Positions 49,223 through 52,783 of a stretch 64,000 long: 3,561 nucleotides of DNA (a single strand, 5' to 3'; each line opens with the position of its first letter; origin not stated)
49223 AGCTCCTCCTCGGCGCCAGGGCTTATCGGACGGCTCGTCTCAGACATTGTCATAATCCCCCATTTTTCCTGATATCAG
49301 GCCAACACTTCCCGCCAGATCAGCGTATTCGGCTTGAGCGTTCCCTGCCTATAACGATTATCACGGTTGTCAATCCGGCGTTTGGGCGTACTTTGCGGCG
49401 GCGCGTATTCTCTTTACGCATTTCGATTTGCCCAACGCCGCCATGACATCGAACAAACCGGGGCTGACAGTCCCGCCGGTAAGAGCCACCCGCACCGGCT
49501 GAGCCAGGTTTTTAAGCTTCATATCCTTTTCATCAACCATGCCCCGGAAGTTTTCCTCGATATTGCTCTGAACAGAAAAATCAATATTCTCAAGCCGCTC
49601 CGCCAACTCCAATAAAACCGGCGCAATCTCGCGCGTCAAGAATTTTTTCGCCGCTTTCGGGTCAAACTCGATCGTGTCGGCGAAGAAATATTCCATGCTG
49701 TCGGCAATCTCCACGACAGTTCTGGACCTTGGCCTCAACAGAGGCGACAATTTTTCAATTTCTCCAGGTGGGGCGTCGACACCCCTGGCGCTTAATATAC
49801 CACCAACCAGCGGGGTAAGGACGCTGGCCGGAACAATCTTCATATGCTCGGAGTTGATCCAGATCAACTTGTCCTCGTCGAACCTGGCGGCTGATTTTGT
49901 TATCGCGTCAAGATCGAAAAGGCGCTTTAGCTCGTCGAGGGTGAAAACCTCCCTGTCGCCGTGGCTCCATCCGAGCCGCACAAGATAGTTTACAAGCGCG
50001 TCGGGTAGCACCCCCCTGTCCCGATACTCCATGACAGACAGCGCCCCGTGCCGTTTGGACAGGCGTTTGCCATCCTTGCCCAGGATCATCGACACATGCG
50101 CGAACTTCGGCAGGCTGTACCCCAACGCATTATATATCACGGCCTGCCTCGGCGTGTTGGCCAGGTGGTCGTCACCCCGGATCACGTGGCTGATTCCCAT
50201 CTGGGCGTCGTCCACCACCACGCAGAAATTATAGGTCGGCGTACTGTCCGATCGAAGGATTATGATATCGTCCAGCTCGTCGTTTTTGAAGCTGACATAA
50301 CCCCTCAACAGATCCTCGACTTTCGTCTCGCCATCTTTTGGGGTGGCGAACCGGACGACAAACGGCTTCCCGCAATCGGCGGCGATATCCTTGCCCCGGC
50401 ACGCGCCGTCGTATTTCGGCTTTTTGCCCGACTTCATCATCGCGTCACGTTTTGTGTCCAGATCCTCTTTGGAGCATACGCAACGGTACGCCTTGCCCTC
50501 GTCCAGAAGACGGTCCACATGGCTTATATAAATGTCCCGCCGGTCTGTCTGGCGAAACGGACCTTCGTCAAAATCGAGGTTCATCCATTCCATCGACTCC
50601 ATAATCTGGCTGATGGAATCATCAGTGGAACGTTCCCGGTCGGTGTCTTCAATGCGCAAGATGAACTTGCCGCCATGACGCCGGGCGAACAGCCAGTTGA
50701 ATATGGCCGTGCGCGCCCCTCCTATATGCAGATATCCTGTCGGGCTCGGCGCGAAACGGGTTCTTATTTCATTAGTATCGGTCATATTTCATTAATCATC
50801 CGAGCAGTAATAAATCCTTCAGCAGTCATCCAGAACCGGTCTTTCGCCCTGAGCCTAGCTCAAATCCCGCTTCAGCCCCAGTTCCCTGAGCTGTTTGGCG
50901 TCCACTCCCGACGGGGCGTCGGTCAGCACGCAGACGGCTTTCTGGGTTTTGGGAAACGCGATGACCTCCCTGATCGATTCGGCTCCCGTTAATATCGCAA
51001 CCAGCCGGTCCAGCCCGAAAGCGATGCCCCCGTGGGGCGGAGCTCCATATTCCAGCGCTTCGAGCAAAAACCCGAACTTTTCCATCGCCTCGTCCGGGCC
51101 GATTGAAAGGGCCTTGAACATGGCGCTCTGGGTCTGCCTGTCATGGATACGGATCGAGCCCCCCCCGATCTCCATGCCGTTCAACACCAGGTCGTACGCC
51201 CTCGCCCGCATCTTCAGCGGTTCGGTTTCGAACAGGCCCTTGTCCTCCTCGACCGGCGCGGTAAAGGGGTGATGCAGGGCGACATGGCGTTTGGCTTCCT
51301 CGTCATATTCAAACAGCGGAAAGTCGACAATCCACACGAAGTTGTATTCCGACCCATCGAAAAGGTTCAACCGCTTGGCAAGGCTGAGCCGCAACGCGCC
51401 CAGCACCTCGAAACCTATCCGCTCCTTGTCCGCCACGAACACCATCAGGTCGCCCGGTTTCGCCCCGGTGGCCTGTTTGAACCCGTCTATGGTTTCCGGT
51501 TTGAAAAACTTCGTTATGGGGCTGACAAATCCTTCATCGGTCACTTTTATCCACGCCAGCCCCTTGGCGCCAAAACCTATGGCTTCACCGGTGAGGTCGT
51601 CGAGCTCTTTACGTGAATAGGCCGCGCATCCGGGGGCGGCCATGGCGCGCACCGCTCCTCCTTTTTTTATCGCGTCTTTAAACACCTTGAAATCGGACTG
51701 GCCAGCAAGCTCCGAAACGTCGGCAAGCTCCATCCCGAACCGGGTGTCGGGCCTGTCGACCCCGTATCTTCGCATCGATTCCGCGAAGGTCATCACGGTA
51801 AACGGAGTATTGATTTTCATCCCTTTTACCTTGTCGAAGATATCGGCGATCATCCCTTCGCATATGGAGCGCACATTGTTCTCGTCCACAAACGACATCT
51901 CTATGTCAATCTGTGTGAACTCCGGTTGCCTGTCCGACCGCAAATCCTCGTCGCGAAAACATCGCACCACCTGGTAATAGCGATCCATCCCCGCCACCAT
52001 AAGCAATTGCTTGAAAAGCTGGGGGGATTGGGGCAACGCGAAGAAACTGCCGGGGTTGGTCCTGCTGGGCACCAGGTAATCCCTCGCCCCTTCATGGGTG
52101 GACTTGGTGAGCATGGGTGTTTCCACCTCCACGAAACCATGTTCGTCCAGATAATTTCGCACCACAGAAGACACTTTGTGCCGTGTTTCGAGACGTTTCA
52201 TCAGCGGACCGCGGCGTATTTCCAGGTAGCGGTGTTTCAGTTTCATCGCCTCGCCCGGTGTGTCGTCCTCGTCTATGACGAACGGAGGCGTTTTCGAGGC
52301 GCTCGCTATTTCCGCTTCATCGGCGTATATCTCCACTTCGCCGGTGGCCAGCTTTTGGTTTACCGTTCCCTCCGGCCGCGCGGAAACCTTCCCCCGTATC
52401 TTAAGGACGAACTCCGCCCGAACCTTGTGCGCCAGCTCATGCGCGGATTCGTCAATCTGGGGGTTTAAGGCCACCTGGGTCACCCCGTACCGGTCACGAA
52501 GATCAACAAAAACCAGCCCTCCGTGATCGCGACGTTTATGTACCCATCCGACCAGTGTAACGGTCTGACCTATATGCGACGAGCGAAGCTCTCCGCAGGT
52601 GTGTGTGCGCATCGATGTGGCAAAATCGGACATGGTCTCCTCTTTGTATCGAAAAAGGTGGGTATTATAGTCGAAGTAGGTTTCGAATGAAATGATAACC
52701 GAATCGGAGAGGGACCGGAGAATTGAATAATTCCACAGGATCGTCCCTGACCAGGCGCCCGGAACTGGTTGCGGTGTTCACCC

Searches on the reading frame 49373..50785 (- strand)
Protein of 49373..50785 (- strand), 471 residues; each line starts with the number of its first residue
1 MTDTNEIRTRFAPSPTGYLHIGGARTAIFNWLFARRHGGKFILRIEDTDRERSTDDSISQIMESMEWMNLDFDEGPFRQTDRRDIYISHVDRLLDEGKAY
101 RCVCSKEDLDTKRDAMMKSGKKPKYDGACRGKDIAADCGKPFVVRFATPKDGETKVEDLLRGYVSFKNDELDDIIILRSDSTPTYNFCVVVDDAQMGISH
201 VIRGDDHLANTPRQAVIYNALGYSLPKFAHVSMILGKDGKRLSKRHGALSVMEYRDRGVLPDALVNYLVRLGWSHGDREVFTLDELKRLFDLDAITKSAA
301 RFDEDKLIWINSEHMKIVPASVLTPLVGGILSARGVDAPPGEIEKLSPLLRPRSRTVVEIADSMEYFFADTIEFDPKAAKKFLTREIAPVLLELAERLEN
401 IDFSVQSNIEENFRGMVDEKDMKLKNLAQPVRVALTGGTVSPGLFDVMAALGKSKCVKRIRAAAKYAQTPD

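Call 55: search_protein_families(library=pfam, proteins=[window:49373-50785:-], max_evalue=1e-8)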
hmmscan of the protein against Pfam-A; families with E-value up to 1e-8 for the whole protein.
window:49373-50785:- (471 aa): 2 families
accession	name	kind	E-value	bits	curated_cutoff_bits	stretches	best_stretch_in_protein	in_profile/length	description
PF00749.27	tRNA-synt_1c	-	1.9e-102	342.9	23.4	1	6-309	1-314/314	tRNA synthetases class I (E and Q), catalytic domain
PF19269.4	Anticodon_2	-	1.1e-33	117.1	23.6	1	342-463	15-140/141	Anticodon binding domain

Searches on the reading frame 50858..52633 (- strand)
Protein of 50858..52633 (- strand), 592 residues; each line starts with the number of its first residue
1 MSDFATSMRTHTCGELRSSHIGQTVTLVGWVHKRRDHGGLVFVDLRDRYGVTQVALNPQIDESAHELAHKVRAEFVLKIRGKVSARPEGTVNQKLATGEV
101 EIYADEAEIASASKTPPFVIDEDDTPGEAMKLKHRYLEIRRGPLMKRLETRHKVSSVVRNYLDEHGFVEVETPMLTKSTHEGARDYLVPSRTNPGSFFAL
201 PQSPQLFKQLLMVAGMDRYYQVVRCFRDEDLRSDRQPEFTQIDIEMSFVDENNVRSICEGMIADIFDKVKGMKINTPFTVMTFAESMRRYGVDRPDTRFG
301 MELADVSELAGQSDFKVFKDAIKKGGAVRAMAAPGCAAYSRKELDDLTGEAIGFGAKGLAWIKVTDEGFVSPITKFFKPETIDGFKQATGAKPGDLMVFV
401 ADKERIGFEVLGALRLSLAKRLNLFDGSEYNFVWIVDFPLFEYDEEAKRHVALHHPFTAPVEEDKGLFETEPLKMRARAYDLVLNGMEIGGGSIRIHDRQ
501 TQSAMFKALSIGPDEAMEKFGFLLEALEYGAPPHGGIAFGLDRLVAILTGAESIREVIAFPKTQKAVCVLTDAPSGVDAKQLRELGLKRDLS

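Call 55: search_protein_families(library=pfam, proteins=[window:50858-52633:-], max_evalue=1e-8)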
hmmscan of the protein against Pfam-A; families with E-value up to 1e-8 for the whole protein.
window:50858-52633:- (592 aa): 3 families
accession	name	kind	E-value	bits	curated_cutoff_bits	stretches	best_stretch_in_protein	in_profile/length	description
PF00152.25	tRNA-synt_2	-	1e-122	409.5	25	1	128-564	2-308/308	tRNA synthetases class II (D, K and N)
PF02938.19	GAD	-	4.7e-24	84.9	23.4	1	318-405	1-89/95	GAD domain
PF01336.31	tRNA_anti-codon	-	4.3e-18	65.5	27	1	25-109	1-74/75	OB-fold nucleic acid binding domain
